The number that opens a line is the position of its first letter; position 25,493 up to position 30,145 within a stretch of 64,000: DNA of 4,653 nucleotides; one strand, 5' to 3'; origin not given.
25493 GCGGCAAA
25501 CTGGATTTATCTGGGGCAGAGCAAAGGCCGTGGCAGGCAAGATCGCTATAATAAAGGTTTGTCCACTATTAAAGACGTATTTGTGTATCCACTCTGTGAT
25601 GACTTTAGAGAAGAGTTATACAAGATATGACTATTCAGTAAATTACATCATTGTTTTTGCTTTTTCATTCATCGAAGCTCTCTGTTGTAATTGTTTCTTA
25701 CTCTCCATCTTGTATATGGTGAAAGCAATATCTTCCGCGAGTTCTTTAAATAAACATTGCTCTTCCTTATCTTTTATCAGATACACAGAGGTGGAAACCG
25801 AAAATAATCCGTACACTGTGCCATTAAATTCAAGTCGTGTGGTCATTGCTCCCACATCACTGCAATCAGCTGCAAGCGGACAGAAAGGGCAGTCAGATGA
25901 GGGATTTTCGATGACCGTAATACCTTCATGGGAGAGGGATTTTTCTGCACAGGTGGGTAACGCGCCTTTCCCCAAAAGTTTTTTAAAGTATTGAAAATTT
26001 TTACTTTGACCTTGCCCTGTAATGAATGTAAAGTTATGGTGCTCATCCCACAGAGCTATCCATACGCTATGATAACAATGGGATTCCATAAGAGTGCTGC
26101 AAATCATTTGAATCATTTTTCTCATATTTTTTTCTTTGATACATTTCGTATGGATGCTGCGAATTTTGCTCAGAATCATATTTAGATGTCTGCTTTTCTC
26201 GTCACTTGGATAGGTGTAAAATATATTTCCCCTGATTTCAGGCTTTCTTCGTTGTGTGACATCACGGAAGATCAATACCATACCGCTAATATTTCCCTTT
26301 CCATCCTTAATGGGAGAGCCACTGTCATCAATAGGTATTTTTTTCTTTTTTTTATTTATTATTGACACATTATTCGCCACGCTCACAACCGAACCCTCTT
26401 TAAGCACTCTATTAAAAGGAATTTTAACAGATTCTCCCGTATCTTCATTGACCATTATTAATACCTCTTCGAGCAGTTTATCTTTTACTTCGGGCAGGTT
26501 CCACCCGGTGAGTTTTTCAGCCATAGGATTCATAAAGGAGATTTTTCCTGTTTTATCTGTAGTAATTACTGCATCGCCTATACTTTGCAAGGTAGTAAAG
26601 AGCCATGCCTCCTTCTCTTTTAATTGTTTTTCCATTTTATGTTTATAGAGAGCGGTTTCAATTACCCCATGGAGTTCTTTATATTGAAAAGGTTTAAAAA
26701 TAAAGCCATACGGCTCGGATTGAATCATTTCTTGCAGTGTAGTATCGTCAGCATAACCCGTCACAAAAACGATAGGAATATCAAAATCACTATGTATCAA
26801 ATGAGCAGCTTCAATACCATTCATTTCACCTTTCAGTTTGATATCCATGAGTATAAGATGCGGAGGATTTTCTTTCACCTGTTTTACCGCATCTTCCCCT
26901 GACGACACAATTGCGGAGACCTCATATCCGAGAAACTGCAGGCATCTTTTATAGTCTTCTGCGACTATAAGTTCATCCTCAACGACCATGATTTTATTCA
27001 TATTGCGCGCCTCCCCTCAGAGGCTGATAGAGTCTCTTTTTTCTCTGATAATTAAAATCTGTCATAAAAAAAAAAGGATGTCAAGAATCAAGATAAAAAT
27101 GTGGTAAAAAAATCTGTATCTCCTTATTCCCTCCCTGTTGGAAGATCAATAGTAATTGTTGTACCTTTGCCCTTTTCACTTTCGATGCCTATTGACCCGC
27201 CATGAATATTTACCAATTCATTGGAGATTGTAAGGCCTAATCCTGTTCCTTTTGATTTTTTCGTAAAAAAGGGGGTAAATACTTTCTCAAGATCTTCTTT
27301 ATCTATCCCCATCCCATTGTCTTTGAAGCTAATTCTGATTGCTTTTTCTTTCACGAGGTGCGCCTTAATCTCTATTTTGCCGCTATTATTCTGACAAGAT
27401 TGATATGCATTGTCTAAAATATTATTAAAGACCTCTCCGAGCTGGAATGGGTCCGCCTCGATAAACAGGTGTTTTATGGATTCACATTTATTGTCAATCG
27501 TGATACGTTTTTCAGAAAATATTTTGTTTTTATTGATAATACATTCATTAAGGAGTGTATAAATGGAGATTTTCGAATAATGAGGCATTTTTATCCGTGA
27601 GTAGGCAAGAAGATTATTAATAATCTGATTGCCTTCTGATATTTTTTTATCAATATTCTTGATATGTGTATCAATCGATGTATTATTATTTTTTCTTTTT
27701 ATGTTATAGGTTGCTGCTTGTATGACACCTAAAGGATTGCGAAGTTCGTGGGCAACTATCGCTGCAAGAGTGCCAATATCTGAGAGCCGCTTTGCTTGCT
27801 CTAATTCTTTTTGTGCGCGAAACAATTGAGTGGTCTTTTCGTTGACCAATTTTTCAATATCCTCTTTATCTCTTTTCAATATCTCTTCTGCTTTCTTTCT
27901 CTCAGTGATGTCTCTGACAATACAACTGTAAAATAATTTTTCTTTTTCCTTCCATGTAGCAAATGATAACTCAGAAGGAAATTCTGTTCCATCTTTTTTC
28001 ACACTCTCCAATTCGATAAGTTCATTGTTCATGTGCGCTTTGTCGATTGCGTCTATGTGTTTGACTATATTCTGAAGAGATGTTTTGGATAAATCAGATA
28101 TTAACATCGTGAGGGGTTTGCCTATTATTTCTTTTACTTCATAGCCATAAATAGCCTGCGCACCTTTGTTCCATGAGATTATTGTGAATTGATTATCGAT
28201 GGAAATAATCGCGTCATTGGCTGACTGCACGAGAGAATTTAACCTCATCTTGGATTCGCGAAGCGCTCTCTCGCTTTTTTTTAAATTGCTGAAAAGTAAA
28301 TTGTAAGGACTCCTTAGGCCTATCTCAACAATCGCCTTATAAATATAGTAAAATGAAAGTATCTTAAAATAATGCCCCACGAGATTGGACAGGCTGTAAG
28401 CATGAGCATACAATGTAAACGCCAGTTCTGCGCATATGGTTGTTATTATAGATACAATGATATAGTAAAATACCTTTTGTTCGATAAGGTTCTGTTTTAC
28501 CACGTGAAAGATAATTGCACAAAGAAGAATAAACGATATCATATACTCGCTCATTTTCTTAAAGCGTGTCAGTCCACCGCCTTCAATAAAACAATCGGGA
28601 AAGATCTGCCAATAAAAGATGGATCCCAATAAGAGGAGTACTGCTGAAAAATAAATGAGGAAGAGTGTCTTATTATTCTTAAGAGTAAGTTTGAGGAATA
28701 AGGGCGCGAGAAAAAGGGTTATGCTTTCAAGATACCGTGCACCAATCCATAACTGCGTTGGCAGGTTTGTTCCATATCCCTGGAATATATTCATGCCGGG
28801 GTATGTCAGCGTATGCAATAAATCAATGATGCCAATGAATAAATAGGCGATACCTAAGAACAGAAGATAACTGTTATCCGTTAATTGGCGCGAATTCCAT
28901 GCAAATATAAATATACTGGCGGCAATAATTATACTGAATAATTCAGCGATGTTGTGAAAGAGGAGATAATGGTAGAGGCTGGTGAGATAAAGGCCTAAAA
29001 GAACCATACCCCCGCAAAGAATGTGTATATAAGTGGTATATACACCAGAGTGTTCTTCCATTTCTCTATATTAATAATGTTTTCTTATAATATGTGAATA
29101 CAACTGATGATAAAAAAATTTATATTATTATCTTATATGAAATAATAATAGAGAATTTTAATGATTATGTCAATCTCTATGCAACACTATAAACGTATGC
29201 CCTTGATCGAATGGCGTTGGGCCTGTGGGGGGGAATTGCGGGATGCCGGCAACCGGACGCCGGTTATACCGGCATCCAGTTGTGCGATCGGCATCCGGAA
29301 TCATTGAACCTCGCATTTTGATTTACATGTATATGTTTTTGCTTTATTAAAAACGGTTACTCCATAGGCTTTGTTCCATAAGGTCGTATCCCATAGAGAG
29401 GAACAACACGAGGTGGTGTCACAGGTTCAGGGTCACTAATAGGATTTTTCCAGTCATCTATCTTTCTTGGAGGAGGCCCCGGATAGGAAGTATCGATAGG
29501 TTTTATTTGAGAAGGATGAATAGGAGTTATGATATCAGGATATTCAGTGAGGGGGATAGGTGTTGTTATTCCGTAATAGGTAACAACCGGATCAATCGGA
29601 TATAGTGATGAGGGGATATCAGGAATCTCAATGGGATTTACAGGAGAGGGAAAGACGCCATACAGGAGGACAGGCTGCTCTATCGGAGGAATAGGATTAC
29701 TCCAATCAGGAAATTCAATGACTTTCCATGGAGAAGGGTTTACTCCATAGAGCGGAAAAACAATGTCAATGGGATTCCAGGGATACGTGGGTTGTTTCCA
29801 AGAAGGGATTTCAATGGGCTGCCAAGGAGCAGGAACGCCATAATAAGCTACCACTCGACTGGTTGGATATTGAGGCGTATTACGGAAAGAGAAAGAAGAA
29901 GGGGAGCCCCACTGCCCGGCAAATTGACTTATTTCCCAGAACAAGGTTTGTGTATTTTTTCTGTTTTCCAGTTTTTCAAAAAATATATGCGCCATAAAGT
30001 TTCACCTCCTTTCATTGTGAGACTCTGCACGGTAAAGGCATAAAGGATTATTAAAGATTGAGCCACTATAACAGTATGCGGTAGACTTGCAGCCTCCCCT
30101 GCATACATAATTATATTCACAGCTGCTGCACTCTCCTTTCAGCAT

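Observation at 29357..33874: Candidate novel peptide/protein-modification operon: RRE-M50 protease, SPFH-radical SAM/SPASM fusion, second radical SAM/SPASM, and a leaderless P/W/Y-rich repeat protein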

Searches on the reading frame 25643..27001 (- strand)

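Call 88: search_protein_families(library=pfam, proteins=[window:25643-27001:-], max_evalue=0.001)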
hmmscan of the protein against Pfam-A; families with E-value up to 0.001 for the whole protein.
window:25643-27001:- (452 aa): 6 families
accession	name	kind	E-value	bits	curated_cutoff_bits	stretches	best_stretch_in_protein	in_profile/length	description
PF00072.30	Response_reg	-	2.9e-21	76.2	30.2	1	4-114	1-110/111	Response regulator receiver domain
PF00989.32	PAS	-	1.2e-12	48.3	22.6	1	137-248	6-113/113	PAS fold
PF13426.13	PAS_9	-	1.2e-11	45.3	27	1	143-250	2-103/103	PAS domain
PF08448.16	PAS_4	-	1e-08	35.8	23.1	1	139-252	2-109/110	PAS fold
PF08447.18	PAS_3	-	7.8e-05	23.3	25.6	1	156-242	3-86/89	PAS fold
PF13188.13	PAS_8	-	0.00022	21.5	21.8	0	138-186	7-52/65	PAS domain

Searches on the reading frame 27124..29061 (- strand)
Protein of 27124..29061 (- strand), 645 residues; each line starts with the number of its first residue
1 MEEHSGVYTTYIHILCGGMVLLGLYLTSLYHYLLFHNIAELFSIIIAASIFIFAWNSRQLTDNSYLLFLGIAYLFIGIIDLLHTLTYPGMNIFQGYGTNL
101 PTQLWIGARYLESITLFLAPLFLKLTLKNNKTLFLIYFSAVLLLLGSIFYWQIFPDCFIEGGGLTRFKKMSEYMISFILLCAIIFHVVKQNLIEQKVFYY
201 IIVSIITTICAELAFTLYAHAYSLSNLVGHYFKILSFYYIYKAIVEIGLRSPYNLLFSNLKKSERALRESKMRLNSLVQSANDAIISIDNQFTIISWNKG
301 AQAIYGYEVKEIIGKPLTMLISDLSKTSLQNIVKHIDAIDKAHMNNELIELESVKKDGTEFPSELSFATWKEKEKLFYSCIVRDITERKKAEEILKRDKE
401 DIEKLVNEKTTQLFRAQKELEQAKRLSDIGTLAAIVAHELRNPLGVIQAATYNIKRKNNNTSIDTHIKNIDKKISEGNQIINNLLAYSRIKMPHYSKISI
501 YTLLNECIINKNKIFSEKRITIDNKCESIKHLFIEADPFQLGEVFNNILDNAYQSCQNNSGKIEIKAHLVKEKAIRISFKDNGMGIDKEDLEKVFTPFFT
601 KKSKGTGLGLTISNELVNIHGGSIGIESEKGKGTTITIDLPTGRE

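Call 88: search_protein_families(library=pfam, proteins=[window:27124-29061:-], max_evalue=0.001)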
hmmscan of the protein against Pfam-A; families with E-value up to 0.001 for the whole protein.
window:27124-29061:- (645 aa): 10 families
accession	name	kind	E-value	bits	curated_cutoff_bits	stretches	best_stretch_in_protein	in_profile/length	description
PF17159.10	MASE3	-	1.5e-88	296.7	31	1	28-252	2-226/226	Membrane-associated sensor domain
PF02518.31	HATPase_c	-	1.4e-26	93.5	26.4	1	537-642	2-109/111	Histidine kinase-, DNA gyrase B-, and HSP90-like ATPase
PF13426.13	PAS_9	-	1.8e-15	57.5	27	1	283-387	2-103/103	PAS domain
PF00512.31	HisKA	-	1.9e-10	41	26.9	1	430-491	3-64/66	His Kinase A (phospho-acceptor) domain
PF00989.32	PAS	-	4.8e-08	33.4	22.6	1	274-385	3-113/113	PAS fold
PF08448.16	PAS_4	-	1.6e-07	32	23.1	1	280-389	3-109/110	PAS fold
PF13188.13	PAS_8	-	7.8e-06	26.1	21.8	1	273-317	2-43/65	PAS domain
PF13589.12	HATPase_c_3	-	2e-05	25.1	25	1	546-602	8-61/137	Histidine kinase-, DNA gyrase B-, and HSP90-like ATPase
PF14501.12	HATPase_c_5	-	2.3e-05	24.7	22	1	540-631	5-93/102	GHKL domain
PF13581.12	HATPase_c_2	-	0.00039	20.9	27.4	1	541-623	36-113/127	Histidine kinase-like ATPase domain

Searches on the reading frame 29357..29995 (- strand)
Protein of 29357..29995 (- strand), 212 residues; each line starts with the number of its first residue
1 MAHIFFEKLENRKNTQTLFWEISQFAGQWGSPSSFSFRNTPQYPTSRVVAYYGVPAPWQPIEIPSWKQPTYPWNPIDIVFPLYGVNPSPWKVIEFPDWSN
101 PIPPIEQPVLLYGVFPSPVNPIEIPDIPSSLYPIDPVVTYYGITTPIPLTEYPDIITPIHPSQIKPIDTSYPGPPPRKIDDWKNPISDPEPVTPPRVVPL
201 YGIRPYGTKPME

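Call 3: search_protein_families(library=pfam, proteins=[window:29357-29995:-], max_evalue=0.1)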
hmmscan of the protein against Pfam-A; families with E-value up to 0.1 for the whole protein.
window:29357-29995:- (212 aa): 0 families

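Call 4: search_protein_families(library=ncbifam, proteins=[window:29357-29995:-], max_evalue=0.1)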
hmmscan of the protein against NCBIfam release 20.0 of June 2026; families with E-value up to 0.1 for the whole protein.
window:29357-29995:- (212 aa): 0 families

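Call 9: find_homologous_proteins(query=window:29357-29995:-, max_evalue=0.001)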
Query window:29357-29995:- (212 aa): 2 proteins with E <= 0.001 among 185 candidates.
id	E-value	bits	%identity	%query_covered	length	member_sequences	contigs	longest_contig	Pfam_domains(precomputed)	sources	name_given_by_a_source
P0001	7.9e-138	476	100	100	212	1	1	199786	-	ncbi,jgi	ncbi:MAG: hypothetical protein ACMUJM_07815 [bacterium]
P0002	2.3e-59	219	54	96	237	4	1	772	-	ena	-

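Call 85: search_protein_families(library=padloc, proteins=[window:29357-29995:-], max_evalue=0.001)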
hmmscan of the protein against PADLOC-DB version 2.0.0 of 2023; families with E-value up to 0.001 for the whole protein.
window:29357-29995:- (212 aa): 0 families
